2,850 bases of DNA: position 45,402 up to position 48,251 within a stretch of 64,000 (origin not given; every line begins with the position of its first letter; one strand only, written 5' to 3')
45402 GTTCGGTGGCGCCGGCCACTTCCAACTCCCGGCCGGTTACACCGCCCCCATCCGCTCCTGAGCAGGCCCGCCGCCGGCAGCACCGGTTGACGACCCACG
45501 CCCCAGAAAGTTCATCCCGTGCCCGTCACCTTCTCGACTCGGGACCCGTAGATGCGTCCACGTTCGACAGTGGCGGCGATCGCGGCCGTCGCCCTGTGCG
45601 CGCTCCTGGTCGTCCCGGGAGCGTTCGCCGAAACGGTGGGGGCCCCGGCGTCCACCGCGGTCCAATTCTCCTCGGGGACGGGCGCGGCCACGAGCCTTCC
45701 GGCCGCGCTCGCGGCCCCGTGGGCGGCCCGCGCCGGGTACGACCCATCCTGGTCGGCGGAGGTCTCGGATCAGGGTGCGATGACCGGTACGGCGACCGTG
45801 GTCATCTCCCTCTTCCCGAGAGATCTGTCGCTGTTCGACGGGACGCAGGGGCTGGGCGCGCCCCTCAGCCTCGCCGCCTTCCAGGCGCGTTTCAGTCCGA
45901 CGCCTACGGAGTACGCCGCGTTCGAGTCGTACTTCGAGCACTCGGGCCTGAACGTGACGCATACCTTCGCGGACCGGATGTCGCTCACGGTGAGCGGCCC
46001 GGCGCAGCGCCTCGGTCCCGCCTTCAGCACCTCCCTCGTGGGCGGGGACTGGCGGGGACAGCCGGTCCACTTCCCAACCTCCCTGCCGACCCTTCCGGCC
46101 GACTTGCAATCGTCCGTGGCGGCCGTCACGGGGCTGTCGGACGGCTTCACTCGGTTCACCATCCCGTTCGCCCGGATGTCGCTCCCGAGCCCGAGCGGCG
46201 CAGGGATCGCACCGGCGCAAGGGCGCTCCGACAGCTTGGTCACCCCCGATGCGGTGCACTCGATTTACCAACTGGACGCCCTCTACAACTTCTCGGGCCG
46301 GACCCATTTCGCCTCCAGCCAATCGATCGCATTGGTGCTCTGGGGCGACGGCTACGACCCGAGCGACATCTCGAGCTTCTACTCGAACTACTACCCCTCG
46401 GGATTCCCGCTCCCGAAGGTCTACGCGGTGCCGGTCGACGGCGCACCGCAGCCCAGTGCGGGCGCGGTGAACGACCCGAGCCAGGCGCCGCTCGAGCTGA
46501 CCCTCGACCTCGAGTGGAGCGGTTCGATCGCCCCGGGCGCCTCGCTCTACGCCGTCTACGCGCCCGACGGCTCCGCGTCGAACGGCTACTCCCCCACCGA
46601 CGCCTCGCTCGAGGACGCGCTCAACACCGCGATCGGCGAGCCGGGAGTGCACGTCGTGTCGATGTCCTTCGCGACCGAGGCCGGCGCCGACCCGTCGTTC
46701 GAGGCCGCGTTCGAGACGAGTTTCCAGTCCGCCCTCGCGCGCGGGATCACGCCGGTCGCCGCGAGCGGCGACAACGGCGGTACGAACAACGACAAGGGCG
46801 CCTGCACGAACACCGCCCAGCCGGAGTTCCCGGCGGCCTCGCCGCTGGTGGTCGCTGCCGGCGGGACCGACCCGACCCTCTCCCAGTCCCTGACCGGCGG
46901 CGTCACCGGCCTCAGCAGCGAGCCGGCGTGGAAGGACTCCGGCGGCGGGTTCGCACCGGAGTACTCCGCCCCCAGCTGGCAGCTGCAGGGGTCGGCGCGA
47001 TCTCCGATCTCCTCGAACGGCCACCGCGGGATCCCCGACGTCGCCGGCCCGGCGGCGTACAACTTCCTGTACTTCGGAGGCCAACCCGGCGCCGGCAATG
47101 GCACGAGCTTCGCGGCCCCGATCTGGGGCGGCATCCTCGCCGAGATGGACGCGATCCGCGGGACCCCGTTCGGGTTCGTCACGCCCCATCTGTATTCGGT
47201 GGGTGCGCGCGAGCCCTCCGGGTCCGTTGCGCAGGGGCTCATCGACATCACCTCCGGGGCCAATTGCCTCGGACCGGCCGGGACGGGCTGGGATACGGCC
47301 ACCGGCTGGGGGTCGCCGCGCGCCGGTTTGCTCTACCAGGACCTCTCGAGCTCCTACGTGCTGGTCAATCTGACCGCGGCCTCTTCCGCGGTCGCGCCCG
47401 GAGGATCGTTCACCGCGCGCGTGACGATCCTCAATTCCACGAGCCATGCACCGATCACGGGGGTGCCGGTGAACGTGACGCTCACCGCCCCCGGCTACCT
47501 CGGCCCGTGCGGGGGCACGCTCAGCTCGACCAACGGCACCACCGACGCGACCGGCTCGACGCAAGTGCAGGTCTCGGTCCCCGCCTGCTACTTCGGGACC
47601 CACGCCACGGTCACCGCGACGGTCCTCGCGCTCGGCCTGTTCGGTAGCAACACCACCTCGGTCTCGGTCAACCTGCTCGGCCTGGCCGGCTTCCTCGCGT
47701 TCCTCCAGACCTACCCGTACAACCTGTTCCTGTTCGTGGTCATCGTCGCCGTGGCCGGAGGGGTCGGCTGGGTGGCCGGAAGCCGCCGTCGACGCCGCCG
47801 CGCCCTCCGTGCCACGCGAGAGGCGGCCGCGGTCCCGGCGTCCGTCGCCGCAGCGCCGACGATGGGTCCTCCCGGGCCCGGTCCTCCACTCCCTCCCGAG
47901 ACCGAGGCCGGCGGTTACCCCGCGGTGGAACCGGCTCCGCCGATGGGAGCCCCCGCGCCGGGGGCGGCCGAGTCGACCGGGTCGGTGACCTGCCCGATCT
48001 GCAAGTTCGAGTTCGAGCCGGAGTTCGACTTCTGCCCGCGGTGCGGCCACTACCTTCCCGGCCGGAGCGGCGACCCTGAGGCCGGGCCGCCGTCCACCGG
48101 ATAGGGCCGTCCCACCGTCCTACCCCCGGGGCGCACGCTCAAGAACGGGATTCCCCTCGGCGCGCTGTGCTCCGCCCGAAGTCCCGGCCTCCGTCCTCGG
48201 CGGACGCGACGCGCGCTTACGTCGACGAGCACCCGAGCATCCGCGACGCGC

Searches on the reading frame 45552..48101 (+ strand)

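Call 63: search_protein_families(library=pfam, proteins=[window:45552-48101:+], max_evalue=0.01)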
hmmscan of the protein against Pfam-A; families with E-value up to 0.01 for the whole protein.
window:45552-48101:+ (850 aa): 4 families
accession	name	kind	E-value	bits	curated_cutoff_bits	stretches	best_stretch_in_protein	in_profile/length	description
PF09286.16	Pro-kuma_activ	-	5.8e-07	30.3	23.5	1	102-196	45-141/143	Pro-kumamolisin, activation domain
PF24460.1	DUF7575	-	0.00015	21.5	28.5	1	810-835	2-27/28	Domain of unknown function (DUF7575)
PF17032.10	Zn_ribbon_15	-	0.0071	17.6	28.9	0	811-832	52-73/73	zinc-ribbon family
PF12773.13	DZR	-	0.0074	16.9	27.3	0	814-835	1-22/45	Double zinc ribbon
